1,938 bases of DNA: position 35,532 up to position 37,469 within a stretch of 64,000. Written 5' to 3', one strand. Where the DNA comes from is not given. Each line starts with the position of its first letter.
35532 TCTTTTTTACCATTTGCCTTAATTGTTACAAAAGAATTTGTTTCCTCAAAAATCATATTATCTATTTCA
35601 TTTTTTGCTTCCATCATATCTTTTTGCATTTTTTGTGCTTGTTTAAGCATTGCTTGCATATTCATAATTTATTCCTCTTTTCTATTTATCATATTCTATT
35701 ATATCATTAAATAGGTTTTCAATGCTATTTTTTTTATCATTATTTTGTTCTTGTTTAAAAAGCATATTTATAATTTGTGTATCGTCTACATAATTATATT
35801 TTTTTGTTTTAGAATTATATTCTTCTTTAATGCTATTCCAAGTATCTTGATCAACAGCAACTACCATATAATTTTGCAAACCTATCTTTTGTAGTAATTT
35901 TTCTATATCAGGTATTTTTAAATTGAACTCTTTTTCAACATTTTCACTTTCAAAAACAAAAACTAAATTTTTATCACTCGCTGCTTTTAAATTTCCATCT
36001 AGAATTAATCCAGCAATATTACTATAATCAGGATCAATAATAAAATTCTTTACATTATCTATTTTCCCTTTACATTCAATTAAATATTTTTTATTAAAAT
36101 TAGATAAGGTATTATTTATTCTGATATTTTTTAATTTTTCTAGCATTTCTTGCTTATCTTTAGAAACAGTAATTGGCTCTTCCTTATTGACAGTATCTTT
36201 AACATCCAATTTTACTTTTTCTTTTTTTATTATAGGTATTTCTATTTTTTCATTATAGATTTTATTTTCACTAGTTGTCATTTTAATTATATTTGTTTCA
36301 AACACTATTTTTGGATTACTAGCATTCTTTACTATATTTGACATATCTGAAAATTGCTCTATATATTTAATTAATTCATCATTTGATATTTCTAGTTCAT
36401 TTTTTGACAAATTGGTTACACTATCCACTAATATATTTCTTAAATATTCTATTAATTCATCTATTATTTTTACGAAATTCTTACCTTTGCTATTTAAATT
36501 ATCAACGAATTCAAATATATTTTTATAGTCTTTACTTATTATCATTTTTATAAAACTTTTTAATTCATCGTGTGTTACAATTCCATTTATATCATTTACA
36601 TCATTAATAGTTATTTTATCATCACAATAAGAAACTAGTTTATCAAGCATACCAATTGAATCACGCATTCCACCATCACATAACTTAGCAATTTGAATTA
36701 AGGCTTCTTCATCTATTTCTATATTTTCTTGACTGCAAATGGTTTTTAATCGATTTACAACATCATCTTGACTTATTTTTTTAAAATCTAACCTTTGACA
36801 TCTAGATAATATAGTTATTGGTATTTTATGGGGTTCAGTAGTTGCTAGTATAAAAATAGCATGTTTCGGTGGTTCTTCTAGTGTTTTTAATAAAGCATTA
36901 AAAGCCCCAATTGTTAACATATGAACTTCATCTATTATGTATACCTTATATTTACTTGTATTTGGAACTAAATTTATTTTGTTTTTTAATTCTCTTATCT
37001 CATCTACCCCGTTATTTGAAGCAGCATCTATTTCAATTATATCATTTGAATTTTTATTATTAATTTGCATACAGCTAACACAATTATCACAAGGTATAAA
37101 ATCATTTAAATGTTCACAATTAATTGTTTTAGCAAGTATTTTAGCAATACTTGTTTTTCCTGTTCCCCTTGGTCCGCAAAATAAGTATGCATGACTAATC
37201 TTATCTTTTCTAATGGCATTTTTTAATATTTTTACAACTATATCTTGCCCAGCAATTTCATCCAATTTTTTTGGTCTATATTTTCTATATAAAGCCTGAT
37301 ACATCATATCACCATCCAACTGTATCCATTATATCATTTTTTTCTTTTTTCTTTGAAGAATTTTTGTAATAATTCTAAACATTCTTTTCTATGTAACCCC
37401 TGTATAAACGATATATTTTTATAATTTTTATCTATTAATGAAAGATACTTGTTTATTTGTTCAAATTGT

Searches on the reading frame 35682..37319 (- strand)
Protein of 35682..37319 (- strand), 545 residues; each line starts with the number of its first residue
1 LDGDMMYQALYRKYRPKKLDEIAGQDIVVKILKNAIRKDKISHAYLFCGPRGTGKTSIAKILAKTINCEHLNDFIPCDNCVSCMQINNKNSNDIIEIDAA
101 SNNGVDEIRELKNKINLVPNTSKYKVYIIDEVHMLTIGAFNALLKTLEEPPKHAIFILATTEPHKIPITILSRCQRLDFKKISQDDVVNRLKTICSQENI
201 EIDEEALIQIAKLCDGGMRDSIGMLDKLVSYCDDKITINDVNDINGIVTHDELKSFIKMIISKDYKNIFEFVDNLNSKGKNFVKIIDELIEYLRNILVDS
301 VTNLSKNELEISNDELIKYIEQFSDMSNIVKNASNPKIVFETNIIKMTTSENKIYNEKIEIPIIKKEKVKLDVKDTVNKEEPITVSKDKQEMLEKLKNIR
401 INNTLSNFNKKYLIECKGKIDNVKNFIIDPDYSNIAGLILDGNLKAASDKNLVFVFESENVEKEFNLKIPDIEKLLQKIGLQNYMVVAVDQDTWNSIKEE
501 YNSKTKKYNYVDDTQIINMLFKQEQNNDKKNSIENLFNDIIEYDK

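Call 36: search_protein_families(library=pfam, proteins=[window:35682-37319:-], max_evalue=0.001)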
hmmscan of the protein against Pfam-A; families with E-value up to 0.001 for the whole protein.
window:35682-37319:- (545 aa): 14 families
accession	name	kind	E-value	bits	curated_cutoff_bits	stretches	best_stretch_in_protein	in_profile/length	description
PF13177.12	DNA_pol3_delta2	-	8.4e-49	166.1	27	1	25-182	2-160/161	DNA polymerase III, delta subunit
PF00004.35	AAA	-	2.1e-13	51.3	21.2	1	46-176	2-125/131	ATPase family associated with various cellular activities (AAA)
PF22608.2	DNAX_ATPase_lid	-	1.7e-09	37.7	27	1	187-233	2-48/49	DNA polymerase III clamp loader subunit, ATPase lid domain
PF05496.18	RuvB_N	-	3e-07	30.8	27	1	15-69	2-60/159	Holliday junction DNA helicase RuvB P-loop domain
PF12169.13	DNA_pol3_gamma3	-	1.2e-06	28.8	24.4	1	237-317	2-82/143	DNA polymerase III subunits gamma and tau domain III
PF21960.2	RCF1-5-like_lid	-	1.7e-06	28.3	27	1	190-225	2-38/43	RCF1/5-like, AAA+ ATPase lid domain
PF13401.12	AAA_22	-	2.2e-06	28.4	27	1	46-160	9-122/130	AAA domain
PF13245.12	AAA_19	-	0.00017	22.2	25.1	1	35-153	4-119/134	AAA domain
PF01078.27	Mg_chelatase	-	0.00017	21.5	20.3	0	19-87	2-67/207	Magnesium chelatase, subunit ChlI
PF07728.20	AAA_5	-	0.00025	21.5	22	0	46-149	3-92/139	AAA domain (dynein-related subfamily)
PF12775.13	AAA_7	-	0.00027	21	25.8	0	42-88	33-80/181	P-loop containing dynein motor region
PF06068.19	TIP49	-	0.00033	20.4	23.8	0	126-161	277-311/347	TIP49 P-loop domain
PF25361.1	AAA_lid_RFC1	-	0.0006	19.7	34.9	1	188-226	5-43/59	RFC1-like, AAA+ ATPase lid domain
PF07724.20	AAA_2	-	0.0008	19.9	27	0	45-149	6-101/166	AAA domain (Cdc48 subfamily)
